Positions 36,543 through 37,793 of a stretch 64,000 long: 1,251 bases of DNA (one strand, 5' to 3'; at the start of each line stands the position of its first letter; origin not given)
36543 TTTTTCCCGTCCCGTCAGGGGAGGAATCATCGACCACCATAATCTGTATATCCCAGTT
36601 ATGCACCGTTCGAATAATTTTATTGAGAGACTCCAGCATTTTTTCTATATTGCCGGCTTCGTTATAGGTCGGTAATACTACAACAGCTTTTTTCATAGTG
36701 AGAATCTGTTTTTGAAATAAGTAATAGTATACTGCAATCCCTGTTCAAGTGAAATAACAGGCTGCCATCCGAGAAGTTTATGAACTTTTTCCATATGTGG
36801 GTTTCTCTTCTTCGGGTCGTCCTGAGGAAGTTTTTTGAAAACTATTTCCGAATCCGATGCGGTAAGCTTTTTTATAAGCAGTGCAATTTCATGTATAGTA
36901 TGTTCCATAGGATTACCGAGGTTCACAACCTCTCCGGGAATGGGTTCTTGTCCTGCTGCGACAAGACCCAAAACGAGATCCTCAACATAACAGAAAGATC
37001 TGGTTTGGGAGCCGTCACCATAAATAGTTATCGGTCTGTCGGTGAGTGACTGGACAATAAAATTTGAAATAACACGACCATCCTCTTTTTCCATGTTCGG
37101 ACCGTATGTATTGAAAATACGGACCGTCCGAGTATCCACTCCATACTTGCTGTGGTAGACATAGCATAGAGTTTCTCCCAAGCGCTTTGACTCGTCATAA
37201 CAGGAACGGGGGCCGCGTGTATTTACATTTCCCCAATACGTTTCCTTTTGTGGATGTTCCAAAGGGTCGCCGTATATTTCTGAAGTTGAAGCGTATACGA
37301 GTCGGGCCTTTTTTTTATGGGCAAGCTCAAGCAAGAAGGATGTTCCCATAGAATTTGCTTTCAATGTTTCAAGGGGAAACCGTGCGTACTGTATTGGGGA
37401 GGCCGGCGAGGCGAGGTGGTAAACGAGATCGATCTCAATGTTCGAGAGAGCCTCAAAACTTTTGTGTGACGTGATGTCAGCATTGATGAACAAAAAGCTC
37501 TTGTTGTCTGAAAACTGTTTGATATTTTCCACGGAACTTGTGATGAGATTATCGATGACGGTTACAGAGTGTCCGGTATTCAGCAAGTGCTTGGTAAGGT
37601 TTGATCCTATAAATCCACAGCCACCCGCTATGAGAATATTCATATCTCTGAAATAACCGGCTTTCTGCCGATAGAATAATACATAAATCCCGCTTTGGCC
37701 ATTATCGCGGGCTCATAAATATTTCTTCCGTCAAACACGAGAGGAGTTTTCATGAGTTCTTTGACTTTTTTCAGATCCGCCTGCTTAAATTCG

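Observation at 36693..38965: Complete UDP-xylose pathway (ugd -> uxs) embedded in the glycosylation operon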

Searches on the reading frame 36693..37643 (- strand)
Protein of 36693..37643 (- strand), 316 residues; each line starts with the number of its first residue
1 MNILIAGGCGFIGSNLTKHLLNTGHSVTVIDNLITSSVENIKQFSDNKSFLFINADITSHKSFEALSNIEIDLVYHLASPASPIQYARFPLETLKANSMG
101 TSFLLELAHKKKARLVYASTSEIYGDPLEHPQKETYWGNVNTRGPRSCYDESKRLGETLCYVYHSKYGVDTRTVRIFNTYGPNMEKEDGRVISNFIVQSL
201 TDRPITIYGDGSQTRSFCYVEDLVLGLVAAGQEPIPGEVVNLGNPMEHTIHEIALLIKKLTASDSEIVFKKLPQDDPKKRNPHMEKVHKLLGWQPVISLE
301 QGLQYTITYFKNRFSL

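Call 4: search_protein_families(library=pfam, proteins=[window:36693-37643:-])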
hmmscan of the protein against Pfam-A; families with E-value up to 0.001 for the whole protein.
window:36693-37643:- (316 aa): 7 families
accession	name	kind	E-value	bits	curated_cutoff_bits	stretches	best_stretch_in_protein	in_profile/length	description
PF01370.27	Epimerase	-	2.1e-54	184.9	20.9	1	3-243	1-240/240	NAD dependent epimerase/dehydratase family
PF16363.11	GDP_Man_Dehyd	-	4.6e-52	178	27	1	4-304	1-330/332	GDP-mannose 4,6 dehydratase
PF01073.25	3Beta_HSD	-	6.5e-16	58.6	22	1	4-232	1-230/280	3-beta hydroxysteroid dehydrogenase/isomerase family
PF04321.23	RmlD_sub_bind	-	1.2e-12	48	27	1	1-186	1-161/287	RmlD substrate binding domain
PF02719.21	Polysacc_synt_2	-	5.3e-11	42.7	20.2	1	3-120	1-128/293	Polysaccharide biosynthesis protein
PF07993.18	NAD_binding_4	-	9.2e-08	32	20.1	1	6-181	2-209/258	Male sterility protein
PF00106.31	adh_short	-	0.00019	21.4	26.6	1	3-67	3-68/195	short chain dehydrogenase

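Call 5: search_protein_families(library=ncbifam, proteins=[window:36693-37643:-])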
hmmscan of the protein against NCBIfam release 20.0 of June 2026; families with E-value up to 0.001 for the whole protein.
window:36693-37643:- (316 aa): 32 families (the best 25 are shown)
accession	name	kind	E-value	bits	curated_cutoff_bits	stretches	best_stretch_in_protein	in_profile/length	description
TIGR01181.1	dTDP_gluc_dehyt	equivalog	1.3e-47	162.5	365.1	1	2-312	1-313/321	dTDP-glucose 4,6-dehydratase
TIGR01179.1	galE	equivalog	9.7e-34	116.7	262.3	1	2-306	1-321/332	UDP-glucose 4-epimerase GalE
NF005998.1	PRK08125.1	equivalog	8.4e-32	110.3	777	1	2-310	317-649/649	bifunctional UDP-4-amino-4-deoxy-L-arabinose formyltransferase/UDP-glucuronic acid oxidase ArnA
NF008872.0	PRK11908.1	equivalog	4.4e-31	108.2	294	1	2-313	3-338/349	bifunctional UDP-4-keto-pentose/UDP-xylose synthase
TIGR04180.1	EDH_00030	hypoth_equivalog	6.2e-31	107.6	475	1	3-295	1-294/297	NAD-dependent 4,6-dehydratase LegB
NF007490.0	PRK10084.1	subfamily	6.7e-30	104.3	649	1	1-311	1-335/361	dTDP-glucose 4,6-dehydratase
TIGR02197.1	heptose_epim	equivalog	1.1e-25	90.4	274.6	1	3-305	1-308/316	ADP-glyceromanno-heptose 6-epimerase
NF007582.0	PRK10217.1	equivalog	4.4e-25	88.5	698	1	2-310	3-331/355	dTDP-glucose 4,6-dehydratase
NF011728.1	PRK15181.1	equivalog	6e-25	88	760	1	3-315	18-342/348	Vi polysaccharide biosynthesis UDP-N-acetylglucosaminuronic acid C-4 epimerase TviC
NF047922.1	GDPFucSynFcl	equivalog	2e-22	80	500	1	58-311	40-302/308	GDP-L-fucose synthase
NF043036.1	ErythonDh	equivalog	1.6e-17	63.7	325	1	1-176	1-176/321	D-erythronate dehydrogenase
NF007956.0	PRK10675.1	subfamily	3e-17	62.7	394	1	1-231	1-247/338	UDP-glucose 4-epimerase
TIGR02622.1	CDP_4_6_dhtase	equivalog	6.9e-16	58.3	278.45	1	2-313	6-333/352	CDP-glucose 4,6-dehydratase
NF041015.1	UDPsulfquin_syn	equivalog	8.4e-14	51.3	575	2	189-303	236-356/384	UDP-sulfoquinovose synthase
TIGR01472.1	gmd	equivalog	1e-10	41.4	415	1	4-240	4-248/342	GDP-mannose 4,6-dehydratase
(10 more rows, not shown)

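Call 6: search_solved_structures(query=window:36693-37643:-, max_evalue=1e-20, show_alignments=2)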
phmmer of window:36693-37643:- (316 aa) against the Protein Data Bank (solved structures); distinct sequences matched with E-value up to 1e-20: 47.
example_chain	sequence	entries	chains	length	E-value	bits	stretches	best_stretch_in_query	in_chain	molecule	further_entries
4gll_A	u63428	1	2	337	2.2e-103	349.1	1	2-313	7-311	UDP-glucuronic acid decarboxylase 1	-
2b69_A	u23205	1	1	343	2.4e-103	349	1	2-313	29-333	UDP-glucuronate decarboxylase 1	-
4m55_A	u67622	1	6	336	1.1e-102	346.8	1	2-313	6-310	UDP-glucuronic acid decarboxylase 1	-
4lk3_A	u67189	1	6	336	1.5e-102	346.4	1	2-313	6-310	UDP-glucuronic acid decarboxylase 1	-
6zl6_A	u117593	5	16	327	9.5e-41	143.4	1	1-313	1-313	Epimerase domain-containing protein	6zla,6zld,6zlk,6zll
4zrm_A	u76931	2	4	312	2.8e-40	141.8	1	1-312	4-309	UDP-glucose 4-epimerase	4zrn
6zlj_A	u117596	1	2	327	3.3e-40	141.6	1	1-313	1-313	Epimerase domain-containing protein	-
8vr2_A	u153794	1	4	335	8.7e-40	140.2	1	3-309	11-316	NAD-dependent epimerase/dehydratase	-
6pmh_A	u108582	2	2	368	1.8e-39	139.2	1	3-314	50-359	UDP-glucose 4-epimerase related protein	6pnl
6bwl_A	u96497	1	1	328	8.7e-39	137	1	1-311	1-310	Pal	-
7ys8_A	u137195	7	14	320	1.1e-36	130.1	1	1-313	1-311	UDP-glucose 4-epimerase | UDP-glucose 4-epimerase along with EC 5.1.3.2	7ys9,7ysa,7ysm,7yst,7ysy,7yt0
2pzj_A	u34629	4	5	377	2.2e-31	112.7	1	2-312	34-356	Putative nucleotide sugar epimerase/ dehydratase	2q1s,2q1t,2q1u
6bi4_A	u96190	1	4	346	9.8e-30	107.2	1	1-312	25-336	dTDP-glucose 4,6-dehydratase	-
9rl0_E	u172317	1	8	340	1.4e-29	106.7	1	1-311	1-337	CDP-tyvelose 2-epimerase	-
1g1a_A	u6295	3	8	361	6.3e-28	101.3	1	1-310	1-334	DTDP-D-GLUCOSE 4,6-DEHYDRATASE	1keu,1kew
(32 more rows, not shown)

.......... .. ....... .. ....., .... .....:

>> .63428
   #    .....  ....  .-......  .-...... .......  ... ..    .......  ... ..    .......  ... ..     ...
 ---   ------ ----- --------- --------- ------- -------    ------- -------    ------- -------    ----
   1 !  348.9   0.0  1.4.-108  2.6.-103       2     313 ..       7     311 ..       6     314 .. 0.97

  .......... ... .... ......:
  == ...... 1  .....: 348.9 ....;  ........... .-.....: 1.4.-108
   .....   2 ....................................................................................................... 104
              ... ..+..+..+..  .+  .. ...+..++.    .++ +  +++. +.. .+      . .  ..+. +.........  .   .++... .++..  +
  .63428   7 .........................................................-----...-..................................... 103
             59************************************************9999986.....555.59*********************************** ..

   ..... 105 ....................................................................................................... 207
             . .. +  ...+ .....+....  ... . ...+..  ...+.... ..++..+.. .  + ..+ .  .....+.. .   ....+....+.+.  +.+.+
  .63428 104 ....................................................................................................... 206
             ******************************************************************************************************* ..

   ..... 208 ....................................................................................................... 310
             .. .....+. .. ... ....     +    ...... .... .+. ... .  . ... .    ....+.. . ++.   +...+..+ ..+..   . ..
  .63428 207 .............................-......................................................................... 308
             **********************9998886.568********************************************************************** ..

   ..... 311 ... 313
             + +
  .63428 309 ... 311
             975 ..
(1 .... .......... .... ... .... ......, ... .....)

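Call 15: find_homologous_proteins(query=window:36693-37643:-, max_evalue=1e-30)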
Query window:36693-37643:- (316 aa): 8000 proteins with E <= 1e-30 among 8000 candidates; the best 120 are listed.
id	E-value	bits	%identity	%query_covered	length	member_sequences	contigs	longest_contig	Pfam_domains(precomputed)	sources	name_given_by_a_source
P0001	2.2e-211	719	100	100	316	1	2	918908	PF04321.24,PF16363.12,PF02719.22,PF01073.26,PF07993.19,PF01370.28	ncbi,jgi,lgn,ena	ncbi:MAG: NAD-dependent epimerase/dehydratase family protein [Patescibacteria group bacterium]|jgi:n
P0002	2.8e-140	485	67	100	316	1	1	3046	PF04321.24,PF16363.12,PF02719.22,PF01073.26,PF07993.19,PF01370.28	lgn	-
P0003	7.7e-129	448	62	100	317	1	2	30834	PF04321.24,PF16363.12,PF02719.22,PF01073.26,PF07993.19,PF01370.28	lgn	-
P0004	1.5e-125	437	62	100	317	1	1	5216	PF04321.24,PF16363.12,PF02719.22,PF01073.26,PF07993.19,PF01370.28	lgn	-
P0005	1.9e-125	436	62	100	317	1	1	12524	PF04321.24,PF16363.12,PF02719.22,PF01073.26,PF07993.19,PF13460.13,PF01370.28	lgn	-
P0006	2.3e-123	430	61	100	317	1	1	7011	PF04321.24,PF16363.12,PF02719.22,PF01073.26,PF07993.19,PF01370.28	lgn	-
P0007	3.6e-123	429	61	100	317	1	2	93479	PF04321.24,PF16363.12,PF02719.22,PF01073.26,PF07993.19,PF01370.28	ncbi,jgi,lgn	jgi:nucleoside-diphosphate-sugar epimerase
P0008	2.6e-122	426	62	99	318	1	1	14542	PF04321.24,PF16363.12,PF02719.22,PF01073.26,PF07993.19,PF01370.28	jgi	-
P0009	8.3e-122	424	60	100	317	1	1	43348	PF04321.24,PF16363.12,PF02719.22,PF01073.26,PF07993.19,PF01370.28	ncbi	-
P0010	3.6e-121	422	61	99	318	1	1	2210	PF04321.24,PF16363.12,PF02719.22,PF01073.26,PF07993.19,PF01370.28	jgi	jgi:nucleoside-diphosphate-sugar epimerase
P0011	6.0e-120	418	60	97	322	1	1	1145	PF08659.17,PF04321.24,PF16363.12,PF02719.22,PF01073.26,PF07993.19,PF01370.28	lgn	-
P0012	4.1e-119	416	59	100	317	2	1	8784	PF04321.24,PF16363.12,PF02719.22,PF01073.26,PF07993.19,PF01370.28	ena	-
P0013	5.0e-119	415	56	99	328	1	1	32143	PF04321.24,PF16363.12,PF02719.22,PF01073.26,PF07993.19,PF01370.28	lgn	-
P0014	7.7e-119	415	56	99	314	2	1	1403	PF04321.24,PF16363.12,PF02719.22,PF01073.26,PF07993.19,PF01370.28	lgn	-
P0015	1.1e-118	414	60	99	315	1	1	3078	PF04321.24,PF16363.12,PF02719.22,PF01073.26,PF07993.19,PF01370.28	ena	-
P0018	4.6e-118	412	60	100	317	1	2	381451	PF04321.24,PF16363.12,PF02719.22,PF01073.26,PF07993.19,PF13460.13,PF01370.28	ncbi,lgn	-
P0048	1.4e-114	401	55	98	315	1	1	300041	PF04321.24,PF16363.12,PF02719.22,PF01073.26,PF07993.19,PF01370.28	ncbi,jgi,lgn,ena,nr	ncbi:MAG: SDR family oxidoreductase [Candidatus Pacebacteria bacterium]|nr:SDR family oxidoreductase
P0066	2.0e-113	397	59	99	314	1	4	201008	PF16363.12,PF02719.22,PF01073.26,PF07993.19,PF01370.28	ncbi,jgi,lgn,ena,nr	ncbi:SDR family oxidoreductase [Candidatus Roizmanbacteria bacterium]|jgi:nucleoside-diphosphate-sug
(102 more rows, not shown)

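Call 16: find_encoding_contigs(protein=P0001, flank=3000, max_places=2)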
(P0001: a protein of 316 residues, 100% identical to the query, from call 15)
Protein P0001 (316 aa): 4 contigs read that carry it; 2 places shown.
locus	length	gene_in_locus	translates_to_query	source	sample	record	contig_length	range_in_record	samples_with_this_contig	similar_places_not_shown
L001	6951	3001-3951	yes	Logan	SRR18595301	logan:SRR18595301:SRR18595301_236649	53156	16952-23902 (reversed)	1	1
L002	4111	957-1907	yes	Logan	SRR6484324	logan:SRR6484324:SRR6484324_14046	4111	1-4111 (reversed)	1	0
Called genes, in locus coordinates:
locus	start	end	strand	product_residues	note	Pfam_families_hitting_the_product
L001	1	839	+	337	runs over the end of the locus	PF01073:3Beta_HSD, PF01370:Epimerase, PF02719:Polysacc_synt_2, PF04321:RmlD_sub_bind, PF07993:NAD_binding_4, PF13460:NAD_binding_10 (weak), PF16363:GDP_Man_Dehyd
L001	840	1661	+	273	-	PF01370:Epimerase, PF04321:RmlD_sub_bind, PF01073:3Beta_HSD, PF02719:Polysacc_synt_2, PF16363:GDP_Man_Dehyd, PF07993:NAD_binding_4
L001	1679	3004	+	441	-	PF01210:NAD_Gly3P_dh_N (weak), PF03721:UDPG_MGDP_dh_N, PF00984:UDPG_MGDP_dh, PF03720:UDPG_MGDP_dh_C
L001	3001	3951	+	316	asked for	PF01073:3Beta_HSD, PF01370:Epimerase, PF02719:Polysacc_synt_2, PF04321:RmlD_sub_bind, PF07993:NAD_binding_4 (weak), PF16363:GDP_Man_Dehyd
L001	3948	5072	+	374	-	PF00535:Glycos_transf_2, PF04138:GtrA_DPMS_TM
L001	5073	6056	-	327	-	PF13231:PMT_2 (weak)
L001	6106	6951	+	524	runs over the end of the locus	-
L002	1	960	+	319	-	?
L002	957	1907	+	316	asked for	PF01073:3Beta_HSD, PF01370:Epimerase, PF02719:Polysacc_synt_2, PF04321:RmlD_sub_bind, PF07993:NAD_binding_4 (weak), PF16363:GDP_Man_Dehyd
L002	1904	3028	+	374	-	PF00535:Glycos_transf_2, PF04138:GtrA_DPMS_TM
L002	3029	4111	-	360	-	?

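Call 17: find_encoding_contigs(protein=P0003, flank=8000, max_places=2)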
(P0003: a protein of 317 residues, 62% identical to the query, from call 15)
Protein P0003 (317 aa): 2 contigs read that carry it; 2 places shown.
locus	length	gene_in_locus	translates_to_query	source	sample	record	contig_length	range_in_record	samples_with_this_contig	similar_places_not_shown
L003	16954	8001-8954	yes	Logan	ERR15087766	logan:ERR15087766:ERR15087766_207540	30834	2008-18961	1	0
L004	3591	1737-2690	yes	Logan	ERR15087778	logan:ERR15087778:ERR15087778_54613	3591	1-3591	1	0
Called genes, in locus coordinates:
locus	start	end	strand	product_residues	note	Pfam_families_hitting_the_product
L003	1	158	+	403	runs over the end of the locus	PF01551:Peptidase_M23 (weak)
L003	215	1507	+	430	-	PF00932:LTD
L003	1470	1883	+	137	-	PF04892:VanZ-LLP1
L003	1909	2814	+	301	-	PF00188:CAP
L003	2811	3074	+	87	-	-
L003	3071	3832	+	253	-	PF00483:NTP_transferase, PF12804:NTP_transf_3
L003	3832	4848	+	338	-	PF01073:3Beta_HSD, PF01370:Epimerase, PF02719:Polysacc_synt_2, PF04321:RmlD_sub_bind, PF07993:NAD_binding_4, PF13460:NAD_binding_10, PF16363:GDP_Man_Dehyd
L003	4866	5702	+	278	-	PF01370:Epimerase, PF04321:RmlD_sub_bind, PF01073:3Beta_HSD (weak), PF02719:Polysacc_synt_2, PF16363:GDP_Man_Dehyd, PF07993:NAD_binding_4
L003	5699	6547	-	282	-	-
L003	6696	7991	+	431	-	PF01210:NAD_Gly3P_dh_N, PF03446:NAD_binding_2 (faint), PF03721:UDPG_MGDP_dh_N, PF00984:UDPG_MGDP_dh, PF03720:UDPG_MGDP_dh_C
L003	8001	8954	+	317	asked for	PF01073:3Beta_HSD, PF01370:Epimerase, PF02719:Polysacc_synt_2 (weak), PF04321:RmlD_sub_bind, PF07993:NAD_binding_4 (faint), PF16363:GDP_Man_Dehyd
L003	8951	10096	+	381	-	PF00535:Glycos_transf_2, PF04138:GtrA_DPMS_TM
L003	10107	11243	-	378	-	-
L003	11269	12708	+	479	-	PF13231:PMT_2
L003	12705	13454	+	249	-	PF00535:Glycos_transf_2, PF10111:Glyco_tranf_2_2 (weak)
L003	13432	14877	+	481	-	PF02366:PMT (weak), PF13231:PMT_2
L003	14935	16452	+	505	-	PF13231:PMT_2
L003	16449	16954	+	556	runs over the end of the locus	PF10131:PTPS_related (weak)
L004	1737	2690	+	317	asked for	PF01073:3Beta_HSD, PF01370:Epimerase, PF02719:Polysacc_synt_2 (weak), PF04321:RmlD_sub_bind, PF07993:NAD_binding_4 (faint), PF16363:GDP_Man_Dehyd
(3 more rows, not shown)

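Call 18: find_encoding_contigs(protein=P0007, flank=8000, max_places=2)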
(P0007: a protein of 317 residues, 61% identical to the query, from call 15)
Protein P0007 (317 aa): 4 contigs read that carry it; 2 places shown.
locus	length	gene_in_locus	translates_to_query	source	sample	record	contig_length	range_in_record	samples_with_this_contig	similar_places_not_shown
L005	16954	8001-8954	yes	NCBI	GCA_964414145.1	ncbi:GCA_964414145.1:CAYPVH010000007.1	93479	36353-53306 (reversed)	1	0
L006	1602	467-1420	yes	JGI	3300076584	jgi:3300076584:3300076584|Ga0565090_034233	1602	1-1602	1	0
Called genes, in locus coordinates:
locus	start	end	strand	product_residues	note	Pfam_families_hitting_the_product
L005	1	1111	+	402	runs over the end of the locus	PF01551:Peptidase_M23 (faint)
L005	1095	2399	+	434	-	PF00932:LTD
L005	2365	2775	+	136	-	PF04892:VanZ-LLP1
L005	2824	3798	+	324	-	PF00188:CAP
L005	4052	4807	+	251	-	PF00483:NTP_transferase, PF12804:NTP_transf_3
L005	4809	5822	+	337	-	PF01073:3Beta_HSD, PF01370:Epimerase, PF02719:Polysacc_synt_2, PF04321:RmlD_sub_bind, PF13460:NAD_binding_10 (weak), PF16363:GDP_Man_Dehyd, PF07993:NAD_binding_4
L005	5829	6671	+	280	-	PF01370:Epimerase, PF04321:RmlD_sub_bind, PF02719:Polysacc_synt_2, PF01073:3Beta_HSD (weak), PF16363:GDP_Man_Dehyd, PF07993:NAD_binding_4 (weak)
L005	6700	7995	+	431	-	PF01210:NAD_Gly3P_dh_N (weak), PF03721:UDPG_MGDP_dh_N, PF00984:UDPG_MGDP_dh, PF03720:UDPG_MGDP_dh_C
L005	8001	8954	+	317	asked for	PF01073:3Beta_HSD, PF01370:Epimerase, PF02719:Polysacc_synt_2, PF04321:RmlD_sub_bind, PF07993:NAD_binding_4 (weak), PF16363:GDP_Man_Dehyd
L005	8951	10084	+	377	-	PF00535:Glycos_transf_2, PF10111:Glyco_tranf_2_2 (weak), PF04138:GtrA_DPMS_TM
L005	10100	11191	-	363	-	-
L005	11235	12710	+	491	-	PF13231:PMT_2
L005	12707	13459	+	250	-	PF00535:Glycos_transf_2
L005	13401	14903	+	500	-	PF02366:PMT (weak)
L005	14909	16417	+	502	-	PF13231:PMT_2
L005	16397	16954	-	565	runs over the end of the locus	PF10131:PTPS_related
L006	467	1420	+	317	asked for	PF01073:3Beta_HSD, PF01370:Epimerase, PF02719:Polysacc_synt_2, PF04321:RmlD_sub_bind, PF07993:NAD_binding_4 (weak), PF16363:GDP_Man_Dehyd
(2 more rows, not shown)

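Call 19: find_encoding_contigs(protein=P0018, flank=7000, max_places=1)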
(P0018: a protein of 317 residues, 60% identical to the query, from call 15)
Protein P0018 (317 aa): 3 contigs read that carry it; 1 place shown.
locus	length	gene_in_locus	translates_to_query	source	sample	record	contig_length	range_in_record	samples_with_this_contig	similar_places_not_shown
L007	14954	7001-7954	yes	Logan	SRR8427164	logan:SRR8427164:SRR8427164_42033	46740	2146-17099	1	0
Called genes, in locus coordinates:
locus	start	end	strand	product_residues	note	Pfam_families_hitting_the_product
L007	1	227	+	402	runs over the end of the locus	PF01551:Peptidase_M23 (weak)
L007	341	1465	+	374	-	PF00932:LTD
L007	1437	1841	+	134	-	PF04892:VanZ-LLP1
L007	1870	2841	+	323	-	PF00188:CAP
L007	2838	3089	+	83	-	-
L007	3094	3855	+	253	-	PF00483:NTP_transferase, PF12804:NTP_transf_3 (weak)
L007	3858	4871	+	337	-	PF01073:3Beta_HSD, PF01370:Epimerase, PF02719:Polysacc_synt_2, PF04321:RmlD_sub_bind, PF07993:NAD_binding_4, PF16363:GDP_Man_Dehyd, PF13460:NAD_binding_10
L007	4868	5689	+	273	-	PF01370:Epimerase, PF04321:RmlD_sub_bind, PF01073:3Beta_HSD, PF02719:Polysacc_synt_2, PF16363:GDP_Man_Dehyd, PF07993:NAD_binding_4 (weak)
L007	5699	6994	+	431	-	PF01210:NAD_Gly3P_dh_N (weak), PF03721:UDPG_MGDP_dh_N, PF00984:UDPG_MGDP_dh, PF03720:UDPG_MGDP_dh_C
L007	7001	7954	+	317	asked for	PF01073:3Beta_HSD, PF01370:Epimerase, PF02719:Polysacc_synt_2, PF04321:RmlD_sub_bind, PF07993:NAD_binding_4 (faint), PF13460:NAD_binding_10 (weak), PF16363:GDP_Man_Dehyd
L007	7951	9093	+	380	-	PF00535:Glycos_transf_2, PF04138:GtrA_DPMS_TM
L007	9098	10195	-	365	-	-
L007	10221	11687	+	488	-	PF13231:PMT_2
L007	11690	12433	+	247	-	PF00535:Glycos_transf_2, PF10111:Glyco_tranf_2_2 (weak)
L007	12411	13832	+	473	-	PF13231:PMT_2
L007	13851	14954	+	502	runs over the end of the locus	PF13231:PMT_2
